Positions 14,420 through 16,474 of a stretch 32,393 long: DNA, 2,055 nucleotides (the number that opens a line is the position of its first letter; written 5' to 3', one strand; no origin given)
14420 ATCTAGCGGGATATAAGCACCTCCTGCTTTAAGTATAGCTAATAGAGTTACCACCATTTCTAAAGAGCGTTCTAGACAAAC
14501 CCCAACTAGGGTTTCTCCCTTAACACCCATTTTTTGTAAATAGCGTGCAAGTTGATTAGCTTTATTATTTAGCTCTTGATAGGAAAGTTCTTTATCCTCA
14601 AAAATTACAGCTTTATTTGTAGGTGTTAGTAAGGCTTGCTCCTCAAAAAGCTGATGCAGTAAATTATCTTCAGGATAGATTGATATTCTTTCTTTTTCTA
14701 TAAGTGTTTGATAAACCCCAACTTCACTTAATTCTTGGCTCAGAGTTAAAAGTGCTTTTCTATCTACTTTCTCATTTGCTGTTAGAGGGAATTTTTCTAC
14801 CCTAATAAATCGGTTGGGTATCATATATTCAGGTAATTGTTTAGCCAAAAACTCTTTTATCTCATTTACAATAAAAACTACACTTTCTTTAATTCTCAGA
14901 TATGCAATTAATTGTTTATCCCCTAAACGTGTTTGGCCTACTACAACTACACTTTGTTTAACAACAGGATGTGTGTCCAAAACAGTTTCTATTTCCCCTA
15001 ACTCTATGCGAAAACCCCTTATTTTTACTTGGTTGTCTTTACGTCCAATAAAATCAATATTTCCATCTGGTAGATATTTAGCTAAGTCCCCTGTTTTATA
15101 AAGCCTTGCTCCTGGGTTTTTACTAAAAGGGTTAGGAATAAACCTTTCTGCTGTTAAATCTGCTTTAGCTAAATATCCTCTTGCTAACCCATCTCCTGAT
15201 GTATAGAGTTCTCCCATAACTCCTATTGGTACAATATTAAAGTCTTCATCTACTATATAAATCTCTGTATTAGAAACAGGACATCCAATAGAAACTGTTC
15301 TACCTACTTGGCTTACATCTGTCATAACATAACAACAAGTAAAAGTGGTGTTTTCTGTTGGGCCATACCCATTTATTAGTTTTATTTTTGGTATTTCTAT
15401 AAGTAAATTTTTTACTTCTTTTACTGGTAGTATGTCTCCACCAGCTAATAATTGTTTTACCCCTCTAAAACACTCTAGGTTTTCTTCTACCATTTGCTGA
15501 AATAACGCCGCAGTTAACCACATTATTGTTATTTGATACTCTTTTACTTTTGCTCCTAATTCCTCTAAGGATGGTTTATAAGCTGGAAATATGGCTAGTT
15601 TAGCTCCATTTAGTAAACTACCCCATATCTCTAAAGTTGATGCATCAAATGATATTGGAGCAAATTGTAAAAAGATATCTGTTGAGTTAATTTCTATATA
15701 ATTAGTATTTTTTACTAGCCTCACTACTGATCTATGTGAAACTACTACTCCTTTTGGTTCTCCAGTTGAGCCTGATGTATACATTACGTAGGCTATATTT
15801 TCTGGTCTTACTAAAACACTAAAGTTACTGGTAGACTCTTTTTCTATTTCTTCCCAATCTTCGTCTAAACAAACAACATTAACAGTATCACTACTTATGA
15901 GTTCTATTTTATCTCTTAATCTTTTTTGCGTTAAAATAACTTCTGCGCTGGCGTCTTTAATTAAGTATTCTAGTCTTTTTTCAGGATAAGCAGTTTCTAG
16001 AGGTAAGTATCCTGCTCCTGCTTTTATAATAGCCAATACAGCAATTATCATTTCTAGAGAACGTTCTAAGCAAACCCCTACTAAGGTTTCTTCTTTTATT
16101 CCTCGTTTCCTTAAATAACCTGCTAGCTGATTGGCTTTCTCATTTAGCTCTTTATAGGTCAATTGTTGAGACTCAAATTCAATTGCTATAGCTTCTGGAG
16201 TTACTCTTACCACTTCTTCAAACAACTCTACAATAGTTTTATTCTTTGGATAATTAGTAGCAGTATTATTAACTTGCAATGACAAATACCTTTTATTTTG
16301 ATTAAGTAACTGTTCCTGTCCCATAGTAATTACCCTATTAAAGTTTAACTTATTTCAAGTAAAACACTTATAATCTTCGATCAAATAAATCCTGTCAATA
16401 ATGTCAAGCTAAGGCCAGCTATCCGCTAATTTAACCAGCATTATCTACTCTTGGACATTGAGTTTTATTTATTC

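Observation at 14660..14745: A-A didomain: a complete adenylation domain is fused directly to a second one with no carrier or condensation domain between them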

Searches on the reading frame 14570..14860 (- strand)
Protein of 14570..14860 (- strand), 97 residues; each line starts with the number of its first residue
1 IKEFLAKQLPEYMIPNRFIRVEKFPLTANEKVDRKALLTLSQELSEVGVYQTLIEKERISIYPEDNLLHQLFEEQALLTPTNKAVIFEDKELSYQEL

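Call 49: search_protein_families(library=pfam, proteins=[window:14570-14860:-], max_evalue=1)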
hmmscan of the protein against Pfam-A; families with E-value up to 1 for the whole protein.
window:14570-14860:- (97 aa): 1 family
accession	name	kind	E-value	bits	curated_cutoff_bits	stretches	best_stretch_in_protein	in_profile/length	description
PF13193.12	AMP-binding_C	-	0.0028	19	24.5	1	1-31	46-76/76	AMP-binding enzyme C-terminal domain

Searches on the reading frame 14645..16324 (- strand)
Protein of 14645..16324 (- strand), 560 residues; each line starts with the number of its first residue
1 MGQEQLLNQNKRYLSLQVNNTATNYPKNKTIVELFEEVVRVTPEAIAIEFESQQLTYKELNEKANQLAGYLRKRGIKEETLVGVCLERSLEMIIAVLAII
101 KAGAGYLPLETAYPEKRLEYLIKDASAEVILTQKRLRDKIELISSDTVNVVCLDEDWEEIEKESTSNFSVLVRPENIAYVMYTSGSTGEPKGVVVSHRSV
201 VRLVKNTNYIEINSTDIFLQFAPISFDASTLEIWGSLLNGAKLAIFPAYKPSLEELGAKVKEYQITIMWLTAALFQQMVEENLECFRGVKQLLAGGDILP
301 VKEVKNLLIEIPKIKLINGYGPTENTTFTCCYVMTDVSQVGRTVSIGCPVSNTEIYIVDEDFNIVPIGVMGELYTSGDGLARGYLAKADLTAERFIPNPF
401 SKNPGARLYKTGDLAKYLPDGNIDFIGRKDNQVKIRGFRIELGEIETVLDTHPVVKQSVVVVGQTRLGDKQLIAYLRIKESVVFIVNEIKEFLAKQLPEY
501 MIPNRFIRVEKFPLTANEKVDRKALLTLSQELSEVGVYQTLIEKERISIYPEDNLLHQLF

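Call 8: search_protein_families(library=pfam, proteins=[window:14660-16324:-], max_evalue=0.01)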
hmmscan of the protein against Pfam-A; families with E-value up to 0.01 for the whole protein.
window:14660-16324:- (555 aa): 2 families
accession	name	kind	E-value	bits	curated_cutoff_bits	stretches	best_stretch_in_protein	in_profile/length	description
PF00501.34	AMP-binding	-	6.1e-90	302.2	29.9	1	35-385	1-384/384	AMP-binding enzyme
PF13193.12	AMP-binding_C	-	4.1e-10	40.9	24.5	1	444-519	1-76/76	AMP-binding enzyme C-terminal domain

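Call 64: search_solved_structures(query=window:14645-16324:-, max_evalue=1e-30, show_alignments=1)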
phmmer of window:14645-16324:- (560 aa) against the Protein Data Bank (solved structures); distinct sequences matched with E-value up to 1e-30: 79 (the best 60 are shown).
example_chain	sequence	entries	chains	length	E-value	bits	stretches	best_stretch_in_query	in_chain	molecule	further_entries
9be3_A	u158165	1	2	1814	4.1e-217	725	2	25-531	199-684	Linear gramicidin synthase subunit A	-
9be4_A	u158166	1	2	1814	4.1e-217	725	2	25-531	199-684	Linear gramicidin synthase subunit A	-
9meh_A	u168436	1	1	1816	4.1e-217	725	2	25-531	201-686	Linear gramicidin synthase subunit A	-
6mfy_A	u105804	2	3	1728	4.1e-217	725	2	25-531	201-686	Linear gramicidin synthase subunit A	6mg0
6mfz_A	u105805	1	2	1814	4.3e-217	725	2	25-531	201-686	Linear gramicidin synthase subunit A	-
8xjz_C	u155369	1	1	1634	7.9e-132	443.6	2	28-533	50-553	Peptide synthetase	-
8hlk_A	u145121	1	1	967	2.7e-129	435.3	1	7-525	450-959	Microcystin synthetase B (Fragment)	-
8jbr_A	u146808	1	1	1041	1.3e-125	423.1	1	8-525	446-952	McyA protein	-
4d4g_A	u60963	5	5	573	2.2e-122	412.5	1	29-525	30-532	APNAA1 | APNA A1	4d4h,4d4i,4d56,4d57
6p1j_A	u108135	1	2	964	2e-114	386.2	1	12-525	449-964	Txo2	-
1amu_A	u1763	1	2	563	4.9e-114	384.9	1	9-525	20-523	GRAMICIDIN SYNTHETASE 1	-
4gr5_A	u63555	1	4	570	4.9e-112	378.3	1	25-526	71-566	Non-ribosomal peptide synthetase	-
2vsq_A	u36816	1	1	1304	5.5e-112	378.1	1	16-530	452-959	SURFACTIN SYNTHETASE SUBUNIT 3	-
6mfx_A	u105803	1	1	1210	7.9e-112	377.6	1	25-531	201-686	Linear gramicidin synthase subunit A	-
5es5_A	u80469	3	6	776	1.2e-111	377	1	25-531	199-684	Linear gramicidin synthetase subunit A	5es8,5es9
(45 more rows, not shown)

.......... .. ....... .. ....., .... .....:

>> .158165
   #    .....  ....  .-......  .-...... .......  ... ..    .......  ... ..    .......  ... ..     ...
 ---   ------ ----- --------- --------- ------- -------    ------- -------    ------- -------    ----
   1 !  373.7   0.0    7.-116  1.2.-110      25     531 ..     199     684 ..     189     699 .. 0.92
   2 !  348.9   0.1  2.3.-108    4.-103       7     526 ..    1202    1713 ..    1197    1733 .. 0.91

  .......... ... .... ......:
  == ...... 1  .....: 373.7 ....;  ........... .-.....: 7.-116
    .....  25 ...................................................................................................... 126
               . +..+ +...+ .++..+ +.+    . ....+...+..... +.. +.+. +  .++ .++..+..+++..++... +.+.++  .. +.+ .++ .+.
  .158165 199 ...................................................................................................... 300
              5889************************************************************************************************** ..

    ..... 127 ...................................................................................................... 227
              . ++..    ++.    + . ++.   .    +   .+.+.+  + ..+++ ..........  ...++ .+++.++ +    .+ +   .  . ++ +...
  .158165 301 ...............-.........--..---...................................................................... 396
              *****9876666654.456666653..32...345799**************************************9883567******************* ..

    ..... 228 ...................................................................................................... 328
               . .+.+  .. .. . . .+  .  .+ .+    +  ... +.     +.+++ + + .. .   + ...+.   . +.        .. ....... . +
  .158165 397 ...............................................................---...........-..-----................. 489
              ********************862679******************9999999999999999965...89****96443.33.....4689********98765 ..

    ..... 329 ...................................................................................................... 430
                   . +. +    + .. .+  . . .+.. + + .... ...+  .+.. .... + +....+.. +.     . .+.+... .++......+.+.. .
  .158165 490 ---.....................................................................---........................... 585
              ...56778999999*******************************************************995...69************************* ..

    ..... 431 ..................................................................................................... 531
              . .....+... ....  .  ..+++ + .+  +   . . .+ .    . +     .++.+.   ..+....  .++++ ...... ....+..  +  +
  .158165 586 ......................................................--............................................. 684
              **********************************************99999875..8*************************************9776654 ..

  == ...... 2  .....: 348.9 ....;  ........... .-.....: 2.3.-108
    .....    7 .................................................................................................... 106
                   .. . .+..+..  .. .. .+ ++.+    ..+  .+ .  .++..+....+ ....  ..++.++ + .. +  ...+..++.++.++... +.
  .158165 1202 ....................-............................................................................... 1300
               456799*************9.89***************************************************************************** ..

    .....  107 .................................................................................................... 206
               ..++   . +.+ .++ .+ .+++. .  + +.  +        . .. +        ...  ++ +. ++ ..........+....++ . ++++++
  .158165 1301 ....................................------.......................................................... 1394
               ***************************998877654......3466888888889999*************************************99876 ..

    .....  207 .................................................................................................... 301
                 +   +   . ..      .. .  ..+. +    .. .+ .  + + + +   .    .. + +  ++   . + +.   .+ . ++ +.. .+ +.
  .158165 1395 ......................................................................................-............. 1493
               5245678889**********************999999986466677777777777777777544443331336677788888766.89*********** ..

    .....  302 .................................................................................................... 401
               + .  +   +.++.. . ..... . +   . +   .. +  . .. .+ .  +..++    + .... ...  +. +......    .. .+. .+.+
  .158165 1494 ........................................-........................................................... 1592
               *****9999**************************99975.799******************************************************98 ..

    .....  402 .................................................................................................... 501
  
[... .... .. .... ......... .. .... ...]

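Call 65: search_protein_families(library=ncbifam, proteins=[window:14645-16324:-], max_evalue=0.001)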
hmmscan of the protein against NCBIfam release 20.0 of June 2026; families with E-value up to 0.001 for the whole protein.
window:14645-16324:- (560 aa): 105 families (the best 25 are shown)
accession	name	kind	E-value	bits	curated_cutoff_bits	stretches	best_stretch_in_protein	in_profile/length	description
NF047350.1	aureusi_NRPS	equivalog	6.2e-150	501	2500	1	5-528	389-894/2373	aureusimine non-ribosomal peptide synthetase AusA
TIGR01733.1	AA-adenyl-dom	subfamily_domain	1.4e-135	452.3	317.4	1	56-460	1-409/409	amino acid adenylation domain-containing protein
NF041803.1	NRPS_SolG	exception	1.6e-127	426.7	2200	1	4-526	535-1071/1163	solanimycin non-ribosomal peptide synthetase SolG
NF004282.0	PRK05691.1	subfamily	6.6e-126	420.7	4090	1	3-527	1106-1624/4334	non-ribosomal peptide synthase/polyketide synthase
NF038078.1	NRPS_MxcG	equivalog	8.8e-100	334.7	2300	1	28-549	455-982/1442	myxochelin non-ribosomal peptide synthetase MxcG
NF007605.2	PRK10252.1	equivalog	5e-98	329.1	2400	1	5-526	431-958/1292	enterobactin non-ribosomal peptide synthetase EntF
NF003417.0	PRK04813.1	subfamily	4.3e-91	306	476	1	29-527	3-501/505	D-alanine--poly(phosphoribitol) ligase subunit DltA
TIGR01734.1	D-ala-DACP-lig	equivalog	6.9e-87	292.1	559.85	1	31-526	2-499/504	D-alanine--poly(phosphoribitol) ligase subunit DltA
NF004837.0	PRK06187.1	subfamily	5.9e-73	245.9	476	1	24-525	3-518/531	long-chain-fatty-acid--CoA ligase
TIGR03098.1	ligase_PEP_1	hypoth_equivalog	2.9e-67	227.3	592.35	1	31-525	2-514/517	acyl-CoA ligase (AMP-forming), exosortase A system-associated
NF052269.1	Staph_lig_FadD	equivalog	1.2e-66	225.1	650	1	45-531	18-495/499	long-chain-fatty-acid--CoA ligase FadD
TIGR03443.1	alpha_am_amid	equivalog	2.8e-66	223.8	1030.1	2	21-479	245-750/1390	L-aminoadipate-semialdehyde dehydrogenase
NF004822.0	PRK06178.1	equivalog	6.5e-53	180.2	782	2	167-530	205-568/571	acyl-CoA synthetase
NF004114.0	PRK05605.1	equivalog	4.6e-52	177.1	766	2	137-525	185-565/575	long-chain-fatty-acid--CoA ligase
TIGR01923.1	menE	equivalog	8.7e-52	176.4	330.15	1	56-525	1-442/442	o-succinylbenzoate--CoA ligase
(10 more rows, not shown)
